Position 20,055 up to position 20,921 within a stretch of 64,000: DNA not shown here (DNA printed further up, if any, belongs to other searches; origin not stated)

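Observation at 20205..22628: Spy/ZraP-like periplasmic protein and adjacent sensor kinase share Gly/Met-rich motifs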

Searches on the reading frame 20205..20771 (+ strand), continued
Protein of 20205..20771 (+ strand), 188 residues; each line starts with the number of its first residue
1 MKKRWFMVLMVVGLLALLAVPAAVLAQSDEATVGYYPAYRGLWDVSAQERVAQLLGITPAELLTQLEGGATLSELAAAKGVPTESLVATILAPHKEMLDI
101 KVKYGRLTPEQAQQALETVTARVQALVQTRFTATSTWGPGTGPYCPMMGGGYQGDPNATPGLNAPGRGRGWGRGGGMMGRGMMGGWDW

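Call 36: search_protein_families(library=pfam, proteins=[L009:3162-3524:+, L009:3568-5880:+, L009:7061-7993:-, L012:3152-3508:+, L012:3555-5867:+, L012:8709-10010:-, L026:1392-3872:+, L026:846-1382:+, L044:2388-4514:+, L044:4628-5626:+], max_evalue=0.0001)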
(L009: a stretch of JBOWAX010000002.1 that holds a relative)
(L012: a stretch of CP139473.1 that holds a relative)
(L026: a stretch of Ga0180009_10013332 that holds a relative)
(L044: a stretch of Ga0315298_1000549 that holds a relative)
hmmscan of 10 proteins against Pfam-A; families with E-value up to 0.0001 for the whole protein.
L009:3162-3524:+ (120 aa): 2 families
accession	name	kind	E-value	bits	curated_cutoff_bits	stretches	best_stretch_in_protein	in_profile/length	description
PF01022.26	HTH_5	-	3.7e-17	62.4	22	1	44-89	1-46/47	Bacterial regulatory protein, arsR family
PF12840.13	HTH_20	-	7.6e-05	23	27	0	42-90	1-50/51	Helix-turn-helix domain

L009:3568-5880:+ (770 aa): 3 families
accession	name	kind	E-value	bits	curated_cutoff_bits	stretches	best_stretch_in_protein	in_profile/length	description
PF00122.25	E1-E2_ATPase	-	7.5e-55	185.7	28.1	1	266-445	2-181/181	E1-E2 ATPase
PF00702.32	Hydrolase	-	3.2e-45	155.3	26.4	1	461-678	1-191/191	haloacid dehalogenase-like hydrolase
PF00403.32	HMA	-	1.6e-23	83.3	24.8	2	8-68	2-62/62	Heavy-metal-associated domain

L009:7061-7993:- (310 aa): 2 families
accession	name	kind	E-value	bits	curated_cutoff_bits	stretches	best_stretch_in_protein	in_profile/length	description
PF01545.26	Cation_efflux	-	1.1e-44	153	26.6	1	14-205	1-198/198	Cation efflux family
PF16916.11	ZT_dimer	-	7.9e-12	45.5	26.7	1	210-283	2-76/78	Dimerisation domain of Zinc Transporter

L012:3152-3508:+ (118 aa): 2 families
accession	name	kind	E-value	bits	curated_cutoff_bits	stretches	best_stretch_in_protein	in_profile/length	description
PF01022.26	HTH_5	-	1.5e-17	63.6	22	1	42-87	1-46/47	Bacterial regulatory protein, arsR family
PF12840.13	HTH_20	-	2.3e-05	24.7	27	1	40-88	1-50/51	Helix-turn-helix domain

L012:3555-5867:+ (770 aa): 3 families
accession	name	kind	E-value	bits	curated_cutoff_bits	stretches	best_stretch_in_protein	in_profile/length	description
PF00122.25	E1-E2_ATPase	-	4.2e-53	180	28.1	1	266-445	2-181/181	E1-E2 ATPase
PF00702.32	Hydrolase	-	6e-42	144.6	26.4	1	461-678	1-191/191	haloacid dehalogenase-like hydrolase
PF00403.32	HMA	-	5e-25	88.1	24.8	2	8-68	2-62/62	Heavy-metal-associated domain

L012:8709-10010:- (433 aa): 1 family
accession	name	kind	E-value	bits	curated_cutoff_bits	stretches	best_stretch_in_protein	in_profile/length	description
PF08309.17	LVIVD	-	1e-12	47.6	20.2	0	247-271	14-38/42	LVIVD repeat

L026:1392-3872:+ (826 aa): 0 families

L026:846-1382:+ (178 aa): 0 families

L044:2388-4514:+ (708 aa): 2 families
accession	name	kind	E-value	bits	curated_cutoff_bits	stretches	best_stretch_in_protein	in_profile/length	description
PF07005.16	SBD_N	-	1.8e-65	221.4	25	1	312-524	1-228/230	Sugar-binding N-terminal domain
PF17042.10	NBD_C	-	3.7e-24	86.5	28.3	1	549-695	1-167/168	Nucleotide-binding C-terminal domain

L044:4628-5626:+ (332 aa): 1 family
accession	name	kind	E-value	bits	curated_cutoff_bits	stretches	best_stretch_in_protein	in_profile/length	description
PF04166.17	PdxA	-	8.1e-111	370.4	27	1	35-325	2-286/286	Pyridoxal phosphate biosynthetic protein PdxA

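Call 37: search_protein_families(library=pfam, proteins=[L010:4198-4737:+, L010:4744-5334:+, L010:8361-9278:-, L027:4098-5534:-, L027:2888-4033:-, L031:1070-2452:-, L031:5542-6495:-, L032:4365-5549:-, L032:8395-10029:-, L033:2795-4687:+], max_evalue=0.0001)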
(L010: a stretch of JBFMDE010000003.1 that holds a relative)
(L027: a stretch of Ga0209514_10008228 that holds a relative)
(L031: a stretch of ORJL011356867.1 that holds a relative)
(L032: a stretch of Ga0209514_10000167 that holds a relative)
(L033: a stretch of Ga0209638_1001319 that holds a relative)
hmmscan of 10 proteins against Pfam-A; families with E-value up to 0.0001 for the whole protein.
L010:4198-4737:+ (179 aa): 1 family
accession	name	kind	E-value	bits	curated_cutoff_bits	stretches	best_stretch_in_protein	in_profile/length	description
PF17248.7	DUF5317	-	9.1e-26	91.1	25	1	16-160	4-150/151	Family of unknown function (DUF5317)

L010:4744-5334:+ (196 aa): 3 families
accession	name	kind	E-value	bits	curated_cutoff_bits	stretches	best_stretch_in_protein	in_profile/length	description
PF13487.12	HD_5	-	1.1e-39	136.4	27.2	1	15-180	2-170/170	HD domain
PF01966.28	HD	-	9.8e-19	68.2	22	1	29-149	3-116/116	HD domain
PF08668.18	HDOD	-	8.2e-07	29.1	22.9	1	22-117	90-195/196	HDOD domain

L010:8361-9278:- (305 aa): 1 family
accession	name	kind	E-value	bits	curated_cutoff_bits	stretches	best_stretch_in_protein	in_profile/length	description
PF18915.5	DUF5667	-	4e-16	59.7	27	1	114-271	2-98/99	Domain of unknown function (DUF5667)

L027:4098-5534:- (478 aa): 3 families
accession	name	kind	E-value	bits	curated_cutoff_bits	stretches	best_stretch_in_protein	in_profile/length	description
PF01743.26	PolyA_pol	-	1.2e-36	126.3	23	1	35-160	1-126/126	Poly A polymerase head domain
PF12627.12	PolyA_pol_RNAbd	-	6.7e-19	67.9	22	1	187-246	1-60/64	Probable RNA and SrmB- binding site of polymerase A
PF01966.28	HD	-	2e-10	41.4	22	1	273-383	8-113/116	HD domain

L027:2888-4033:- (381 aa): 3 families
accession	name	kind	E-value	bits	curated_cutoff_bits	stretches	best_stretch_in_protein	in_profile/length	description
PF00478.31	IMPDH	-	9.5e-51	173.3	25.6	1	13-293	2-248/345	IMP dehydrogenase / GMP reductase domain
PF01070.24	FMN_dh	-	1.1e-08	35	24.9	1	162-286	196-307/350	FMN-dependent dehydrogenase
PF03060.21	NMO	-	2.8e-06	27.4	28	0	241-296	193-237/331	Nitronate monooxygenase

L031:1070-2452:- (460 aa): 3 families
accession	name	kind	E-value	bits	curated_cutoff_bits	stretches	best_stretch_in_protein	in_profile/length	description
PF01743.26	PolyA_pol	-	3.1e-35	121.7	23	1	24-149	1-126/126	Poly A polymerase head domain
PF12627.12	PolyA_pol_RNAbd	-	2.7e-17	62.7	22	1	176-235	1-60/64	Probable RNA and SrmB- binding site of polymerase A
PF01966.28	HD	-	3.8e-09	37.3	22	1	267-339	26-93/116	HD domain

L031:5542-6495:- (317 aa): 1 family
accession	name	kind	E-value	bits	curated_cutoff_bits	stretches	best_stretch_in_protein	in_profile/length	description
PF00480.26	ROK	-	4.1e-73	246.9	22.9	1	7-311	2-292/294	ROK family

L032:4365-5549:- (394 aa): 4 families
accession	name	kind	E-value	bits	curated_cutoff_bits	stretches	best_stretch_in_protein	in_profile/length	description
PF07690.21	MFS_1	-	9.2e-62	209.4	33.4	2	7-234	1-228/347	Major Facilitator Superfamily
PF12832.13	MFS_1_like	-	1.8e-12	47.5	25.2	1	8-160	215-372/373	MFS_1 like family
PF00083.30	Sugar_tr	-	8.4e-11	41.8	22.3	1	30-171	36-179/452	Sugar (and other) transporter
PF03209.21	PUCC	-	6e-07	29.3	21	0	295-373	86-162/401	PUCC protein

L032:8395-10029:- (544 aa): 8 families
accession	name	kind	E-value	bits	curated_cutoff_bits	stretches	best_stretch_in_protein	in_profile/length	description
PF14697.11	Fer4_21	-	6.1e-12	45.9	35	2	415-466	2-53/59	4Fe-4S dicluster domain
PF13237.11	Fer4_10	-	7.3e-12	45.5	25.5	2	166-214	4-53/53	4Fe-4S dicluster domain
PF00037.32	Fer4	-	7.7e-12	44.9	21.1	2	197-218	2-23/24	4Fe-4S binding domain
PF12838.12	Fer4_7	-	4.7e-11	43.4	27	1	421-466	2-50/52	4Fe-4S dicluster domain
PF13484.11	Fer4_16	-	1.6e-08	35.6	30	0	203-249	2-45/66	4Fe-4S double cluster binding domain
PF02662.21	FlpD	-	1.1e-06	29.1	22.3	1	252-339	2-91/123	Methyl-viologen-reducing hydrogenase, delta subunit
PF12837.12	Fer4_6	-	7.5e-06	26.1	25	0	195-218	1-24/24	4Fe-4S binding domain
PF13187.11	Fer4_9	-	2.5e-05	24.6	27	0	421-466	2-49/52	4Fe-4S dicluster domain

L033:2795-4687:+ (630 aa): 2 families
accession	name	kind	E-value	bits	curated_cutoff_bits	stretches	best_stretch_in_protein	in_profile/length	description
PF07005.16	SBD_N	-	9.3e-60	202.7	25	1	232-446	1-229/230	Sugar-binding N-terminal domain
PF17042.10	NBD_C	-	3.5e-19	70.3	28.3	1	471-617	1-167/168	Nucleotide-binding C-terminal domain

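Call 38: search_protein_families(library=ncbifam, proteins=[L009:3568-5880:+, L012:3555-5867:+, L009:3162-3524:+, L009:7061-7993:-, L001:5274-5594:-], max_evalue=0.00001)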
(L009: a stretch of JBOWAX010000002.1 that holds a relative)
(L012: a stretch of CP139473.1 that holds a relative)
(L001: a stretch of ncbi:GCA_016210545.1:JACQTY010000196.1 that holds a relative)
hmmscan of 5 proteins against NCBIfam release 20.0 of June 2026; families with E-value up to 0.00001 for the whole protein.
L009:3568-5880:+ (770 aa): 30 families (the best 25 are shown)
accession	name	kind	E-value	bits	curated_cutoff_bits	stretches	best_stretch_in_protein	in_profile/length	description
TIGR01525.1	ATPase-IB_hvy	subfamily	6.6e-185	616.2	346.25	1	217-767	3-560/560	heavy metal translocating P-type ATPase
NF008262.1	PRK11033.1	equivalog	1.5e-181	605.5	1005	2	76-769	41-729/731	zinc/cadmium/mercury/lead-transporting ATPase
NF033775.1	P_type_ZntA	exception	6.4e-160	533.9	1240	2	77-769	49-730/732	Zn(II)/Cd(II)/Pb(II) translocating P-type ATPase ZntA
TIGR01512.1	ATPase-IB2_Cd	subfamily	1e-155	519.2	313.5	2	217-521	3-288/494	cadmium family heavy metal-translocating P-type ATPase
TIGR01511.1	ATPase-IB1_Cu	subfamily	1e-127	427.3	397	1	203-741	8-509/542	copper-translocating P-type ATPase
NF007952.0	PRK10671.1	equivalog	1.3e-120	404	1316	1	231-731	289-788/838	copper-exporting P-type ATPase CopA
TIGR01494.1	ATPase_P-type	subfamily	1.2e-87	294.4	62.3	1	238-742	2-463/478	HAD-IC family P-type ATPase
TIGR01497.1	kdpB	equivalog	2.4e-58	197.8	527.9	1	272-707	109-556/675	potassium-transporting ATPase subunit KdpB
TIGR01647.1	ATPase-IIIA_H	equivalog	9.5e-55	186.1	615.5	2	218-531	41-361/755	plasma-membrane proton-efflux P-type ATPase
NF010609.0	PRK14010.1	equivalog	2.3e-51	174.8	1323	1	272-713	108-557/673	K(+)-transporting ATPase subunit B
TIGR01517.1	ATPase-IIB_Ca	equivalog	2.3e-41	141.9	507.05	3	642-742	611-710/882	calcium-translocating P-type ATPase, PMCA-type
TIGR01522.1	ATPase-IIA2_Ca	equivalog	5.6e-41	140.2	798.3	2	218-484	66-342/854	calcium-transporting P-type ATPase, PMR1-type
TIGR01116.1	ATPase-IIA1_Ca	equivalog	1.1e-29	103.1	703.4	2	586-726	457-610/799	calcium-translocating P-type ATPase, SERCA-type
TIGR01106.1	ATPase-IIC_X-K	subfamily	1.5e-29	102.5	946.1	2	642-730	667-755/997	Na,H/K antiporter P-type ATPase subunit alpha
TIGR01523.1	ATPase-IID_K-Na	equivalog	3.4e-29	101.1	645.05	1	642-741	675-771/997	potassium/sodium efflux P-type ATPase, fungal-type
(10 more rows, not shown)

L012:3555-5867:+ (770 aa): 32 families (the best 25 are shown)
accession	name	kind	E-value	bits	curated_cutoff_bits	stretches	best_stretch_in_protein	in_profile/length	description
TIGR01525.1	ATPase-IB_hvy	subfamily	1e-182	609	346.25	1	217-767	3-560/560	heavy metal translocating P-type ATPase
NF008262.1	PRK11033.1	equivalog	3.4e-182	607.6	1005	2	75-769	40-729/731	zinc/cadmium/mercury/lead-transporting ATPase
NF033775.1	P_type_ZntA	exception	3e-159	531.6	1240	2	81-769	53-730/732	Zn(II)/Cd(II)/Pb(II) translocating P-type ATPase ZntA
TIGR01512.1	ATPase-IB2_Cd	subfamily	8.5e-154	512.9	313.5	2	217-521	3-289/494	cadmium family heavy metal-translocating P-type ATPase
TIGR01511.1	ATPase-IB1_Cu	subfamily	1.8e-127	426.5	397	1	203-742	8-512/542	copper-translocating P-type ATPase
NF007952.0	PRK10671.1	equivalog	3.2e-126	422.6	1316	1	231-732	289-789/838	copper-exporting P-type ATPase CopA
TIGR01494.1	ATPase_P-type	subfamily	5.7e-84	282.2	62.3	1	238-741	2-462/478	HAD-IC family P-type ATPase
TIGR01497.1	kdpB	equivalog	5.5e-57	193.3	527.9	1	272-720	109-569/675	potassium-transporting ATPase subunit KdpB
TIGR01647.1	ATPase-IIIA_H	equivalog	2.1e-50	171.7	615.5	2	218-637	41-483/755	plasma-membrane proton-efflux P-type ATPase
NF010609.0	PRK14010.1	equivalog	4.8e-47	160.5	1323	1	273-719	109-563/673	K(+)-transporting ATPase subunit B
TIGR01517.1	ATPase-IIB_Ca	equivalog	5.3e-41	140.7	507.05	3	641-742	610-710/882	calcium-translocating P-type ATPase, PMCA-type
TIGR01522.1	ATPase-IIA2_Ca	equivalog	1.4e-39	135.6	798.3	2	642-726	571-655/854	calcium-transporting P-type ATPase, PMR1-type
TIGR01106.1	ATPase-IIC_X-K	subfamily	2.6e-31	108.4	946.1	2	246-474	118-357/997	Na,H/K antiporter P-type ATPase subunit alpha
TIGR01523.1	ATPase-IID_K-Na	equivalog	4.9e-30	103.9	645.05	1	640-740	673-770/997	potassium/sodium efflux P-type ATPase, fungal-type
TIGR01657.1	P-ATPase-V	hypoth_equivalog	1.7e-29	102.1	618.25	3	640-688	784-832/1055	ATP13A2 family polyamine export P-type ATPase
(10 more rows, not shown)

L009:3162-3524:+ (120 aa): 7 families
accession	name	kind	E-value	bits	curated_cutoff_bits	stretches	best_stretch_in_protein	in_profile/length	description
NF033788.1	HTH_metalloreg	subfamily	6.7e-28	96.3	55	1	36-109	2-76/77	metalloregulator ArsR/SmtB family transcription factor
NF033789.1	repress_SdpR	subfamily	2.1e-15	56.4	100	1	38-102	1-65/79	autorepressor SdpR family transcription factor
NF007528.0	PRK10141.1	subfamily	5.1e-12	45.7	97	1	38-103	9-75/117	metalloregulator ArsR/SmtB family transcription factor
NF045707.1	Dbac_1936_reg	equivalog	2.1e-11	43.7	115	1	35-110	7-82/99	ArsR/SmtB-type metalloregulator TsoR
NF047906.1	CdPbTransRegCmtR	equivalog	7.2e-11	41.9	150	1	39-111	15-87/104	Cd(II)/Pb(II)-sensing metalloregulatory transcriptional regulator CmtR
NF041413.1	ArsR_Rv2640c_fam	equivalog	2.9e-10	40.5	155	1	39-112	36-112/118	Rv2640c family ArsR-like transcriptional regulator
NF040642.1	sulf_sens_BigR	equivalog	6.6e-10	38.9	155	1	36-111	11-86/95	sulfite-sensing transcriptional repressor BigR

L009:7061-7993:- (310 aa): 10 families
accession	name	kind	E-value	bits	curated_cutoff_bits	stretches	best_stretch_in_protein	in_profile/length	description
TIGR01297.1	CDF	superfamily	9.3e-79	264.7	82.35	1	13-286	4-284/285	cation diffusion facilitator family transporter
NF002923.0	PRK03557.1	equivalog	9e-71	238.7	408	1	11-295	18-302/313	CDF family zinc transporter ZitB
NF033827.1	CDF_efflux_DmeF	equivalog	2.2e-32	112.7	250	2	13-140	17-145/309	CDF family Co(II)/Ni(II) efflux transporter DmeF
NF050169.1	CatEfflxFieF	equivalog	2.6e-19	69.5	420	1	16-277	10-273/282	cation efflux pump FieF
NF052621.1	MngEfTpMntE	equivalog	4.1e-19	69.1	500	1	16-272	8-268/293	manganese efflux transporter MntE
NF007064.0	PRK09509.1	equivalog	2.5e-18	66.1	447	1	19-278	18-279/300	CDF family cation-efflux transporter FieF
NF033616.1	CDF_MamB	equivalog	1.5e-17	64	350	1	26-270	21-267/284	magnetosome biogenesis CDF transporter MamB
NF033615.1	CDF_MamM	equivalog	1.2e-16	60.7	350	1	16-271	14-273/290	magnetosome biogenesis CDF transporter MamM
NF052602.1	Zn_efflux_Cdf31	equivalog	6.3e-15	55.3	460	1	15-287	11-292/299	CDF family zinc efflux transporter Cdf31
NF040994.1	MamV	equivalog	6.4e-14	51.8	500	1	23-269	25-270/319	CDF transporter MamV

L001:5274-5594:- (106 aa): 8 families
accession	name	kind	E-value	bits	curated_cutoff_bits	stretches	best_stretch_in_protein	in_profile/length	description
NF033788.1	HTH_metalloreg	subfamily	9.5e-24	83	55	1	10-82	2-75/77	metalloregulator ArsR/SmtB family transcription factor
NF033789.1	repress_SdpR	subfamily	3.1e-15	55.8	100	1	14-85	3-74/79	autorepressor SdpR family transcription factor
NF040642.1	sulf_sens_BigR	equivalog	3.2e-15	56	155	1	10-90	11-91/95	sulfite-sensing transcriptional repressor BigR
NF007528.0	PRK10141.1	subfamily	4.9e-13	49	97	1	9-77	6-75/117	metalloregulator ArsR/SmtB family transcription factor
NF047906.1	CdPbTransRegCmtR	equivalog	8.7e-11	41.7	150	1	11-90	13-92/104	Cd(II)/Pb(II)-sensing metalloregulatory transcriptional regulator CmtR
NF052532.1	TransRegPagRBaca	equivalog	4.3e-09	36.4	170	1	4-83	12-91/99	transcriptional repressor PagR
NF045707.1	Dbac_1936_reg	equivalog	4.8e-09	36.1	115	1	9-94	7-92/99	ArsR/SmtB-type metalloregulator TsoR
NF041413.1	ArsR_Rv2640c_fam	equivalog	3.6e-06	27.4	155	1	7-78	30-104/118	Rv2640c family ArsR-like transcriptional regulator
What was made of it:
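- L009/L012: ArsR/SmtB and a ZntA/CadA-like ATPase immediately upstream, plus a ZitB-like CDF (calls 36, 38). The Dehalogenimonas ATPase scores higher on Zn/Cd models than on Cu models (call 38), and Met is a poor Zn ligand.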

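Call 52: search_protein_families(library=pfam, proteins=[L042:1280-2923:+, L042:3686-3943:+, L042:3963-4706:+, L042:4799-5161:+, L042:5234-5653:+, L042:5647-5970:+, L042:6288-6776:-, L014:9038-9844:+, L030:9267-10034:+, L001:4894-5244:-], max_evalue=0.01)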
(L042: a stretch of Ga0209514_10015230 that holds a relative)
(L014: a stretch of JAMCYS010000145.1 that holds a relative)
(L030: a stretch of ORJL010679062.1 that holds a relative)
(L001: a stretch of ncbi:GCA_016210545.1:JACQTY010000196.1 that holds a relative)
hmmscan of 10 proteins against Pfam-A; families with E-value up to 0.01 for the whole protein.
L042:1280-2923:+ (547 aa): 2 families
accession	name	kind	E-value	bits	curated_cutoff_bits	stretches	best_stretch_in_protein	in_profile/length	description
PF04234.18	CopC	-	4.9e-22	79.2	23.3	1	28-123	1-92/92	CopC domain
PF05425.18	CopD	-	5.7e-19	68.9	32.1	1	357-453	6-105/105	Copper resistance protein D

L042:3686-3943:+ (85 aa): 2 families
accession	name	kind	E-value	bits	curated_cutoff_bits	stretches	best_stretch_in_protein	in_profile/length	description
PF09851.14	SHOCT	-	7.2e-10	38.7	27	1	59-84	2-27/28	Short C-terminal domain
PF05120.17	GvpG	-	0.0086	16.7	30.6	0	59-84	36-61/67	Gas vesicle protein G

L042:3963-4706:+ (247 aa): 0 families

L042:4799-5161:+ (120 aa): 10 families
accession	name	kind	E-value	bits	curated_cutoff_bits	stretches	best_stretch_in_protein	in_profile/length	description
PF01022.26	HTH_5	-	2.7e-13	50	22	1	25-70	1-46/47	Bacterial regulatory protein, arsR family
PF12840.13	HTH_20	-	2.1e-12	47.2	27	1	23-72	1-51/51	Helix-turn-helix domain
PF12802.13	MarR_2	-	2.4e-07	31.3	27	1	28-74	7-55/61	MarR family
PF21476.4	PF0610-like_N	-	2.8e-05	24.7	33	1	28-61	3-36/50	PF0610-like, N-terminal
PF13412.12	HTH_24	-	0.00025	21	21.9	1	25-70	2-48/48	Winged helix-turn-helix DNA-binding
PF25212.1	HVO_A0114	-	0.00045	20.4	27.6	1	22-75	18-72/84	HVO_A0114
PF13545.12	HTH_Crp_2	-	0.0025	18.2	27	1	39-74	22-57/70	Crp-like helix-turn-helix domain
PF01978.25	TrmB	-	0.0031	17.8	25.6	1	34-80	17-63/68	Sugar-specific transcriptional regulator TrmB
PF09339.16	HTH_IclR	-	0.005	17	22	1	37-71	16-50/52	IclR helix-turn-helix domain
PF02002.24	TFIIE_alpha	-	0.0091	16.3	22.9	0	21-90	8-84/105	TFIIE alpha subunit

L042:5234-5653:+ (139 aa): 1 family
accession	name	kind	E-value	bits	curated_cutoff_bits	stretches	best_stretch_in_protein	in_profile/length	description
PF01471.23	PG_binding_1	-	4.1e-15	56.1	23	1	1-49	8-57/57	Putative peptidoglycan binding domain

L042:5647-5970:+ (107 aa): 1 family
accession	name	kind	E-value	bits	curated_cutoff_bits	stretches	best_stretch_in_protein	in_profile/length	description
PF10925.13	DUF2680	-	0.0053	17.3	25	1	25-65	11-51/57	Protein of unknown function (DUF2680)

L042:6288-6776:- (162 aa): 4 families
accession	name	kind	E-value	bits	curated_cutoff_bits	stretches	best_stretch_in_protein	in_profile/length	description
PF13411.12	MerR_1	-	5.1e-19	68.6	21.6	1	8-74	2-67/69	MerR HTH family regulatory protein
PF00376.29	MerR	-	1.5e-16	60.3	28.2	1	8-45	1-38/38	MerR family regulatory protein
PF09278.17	MerR-DNA-bind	-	6.4e-09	36.7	25.4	1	50-116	1-65/65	MerR, DNA binding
PF14712.11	Snapin_Pallidin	-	0.003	18.4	29.6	1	84-132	3-51/89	Snapin/Pallidin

L014:9038-9844:+ (268 aa): 0 families

L030:9267-10034:+ (255 aa): 0 families

L001:4894-5244:- (116 aa): 1 family
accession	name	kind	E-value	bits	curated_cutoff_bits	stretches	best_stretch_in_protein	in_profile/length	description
PF09851.14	SHOCT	-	7.3e-09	35.5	27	1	90-116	2-28/28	Short C-terminal domain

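Call 58: find_homologous_proteins(query=A1, max_evalue=0.001)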
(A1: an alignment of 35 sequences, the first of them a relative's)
Query A1 (35 sequences) (188 aa, profile of the alignment): 702 proteins with E <= 0.001 among 8000 candidates; the best 120 are listed.
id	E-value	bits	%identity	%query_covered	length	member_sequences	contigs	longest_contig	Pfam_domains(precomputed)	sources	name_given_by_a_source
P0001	8.3e-78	279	100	100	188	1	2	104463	-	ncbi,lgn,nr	ncbi:MAG: YckD family protein [Chloroflexi bacterium]|nr:YckD family protein [Chloroflexota bacteriu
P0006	2.6e-74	267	77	100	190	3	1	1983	-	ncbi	-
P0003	5.6e-74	266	84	88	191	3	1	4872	-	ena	-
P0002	2.0e-73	265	77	88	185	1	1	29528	-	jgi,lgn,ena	-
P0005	1.4e-72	262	78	88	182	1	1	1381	-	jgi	jgi:hypothetical protein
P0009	4.5e-71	257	80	90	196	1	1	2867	-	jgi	-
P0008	9.8e-71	256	80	90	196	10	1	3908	-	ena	-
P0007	8.9e-70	253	75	88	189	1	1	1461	-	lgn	-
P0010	2.7e-69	251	74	91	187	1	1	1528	-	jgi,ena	-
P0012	3.2e-69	251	71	88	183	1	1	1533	-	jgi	-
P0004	4.7e-69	250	82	88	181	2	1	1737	-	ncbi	-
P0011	3.3e-67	244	72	88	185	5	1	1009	-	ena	-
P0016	1.3e-65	239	70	88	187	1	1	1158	-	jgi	jgi:hypothetical protein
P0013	9.4e-65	236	72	88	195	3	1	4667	-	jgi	-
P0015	4.3e-64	234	72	88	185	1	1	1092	-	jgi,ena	-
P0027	3.1e-48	182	36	72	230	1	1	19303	-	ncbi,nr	ncbi:MAG: hypothetical protein HY671_11240 [Chloroflexi bacterium]|nr:hypothetical protein [Chlorofl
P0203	4.1e-48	182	42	44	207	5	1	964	PF10925.14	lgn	-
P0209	1.6e-46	177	30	70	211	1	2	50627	-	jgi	jgi:hypothetical protein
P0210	2.0e-46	176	43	35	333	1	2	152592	-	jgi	jgi:polyhydroxyalkanoate synthesis regulator phasin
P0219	1.9e-45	173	44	34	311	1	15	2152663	PF11268.14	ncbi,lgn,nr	ncbi:MAG: hypothetical protein Fur0044_36540 [Anaerolineae bacterium]|nr:hypothetical protein [Anaer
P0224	7.0e-45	171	30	95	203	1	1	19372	-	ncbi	-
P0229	3.7e-44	169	37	41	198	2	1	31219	-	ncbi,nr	ncbi:MAG: hypothetical protein C4555_07335 [Dehalococcoidia bacterium]|nr:MAG: hypothetical protein 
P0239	3.0e-43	166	31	70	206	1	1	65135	-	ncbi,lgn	-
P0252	2.6e-40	157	27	66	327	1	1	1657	PF10925.14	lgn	-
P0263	2.1e-38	150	26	70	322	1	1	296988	PF10925.14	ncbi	ncbi:MAG: hypothetical protein U0175_06290 [Caldilineaceae bacterium]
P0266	3.2e-38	150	43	43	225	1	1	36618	-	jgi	jgi:hypothetical protein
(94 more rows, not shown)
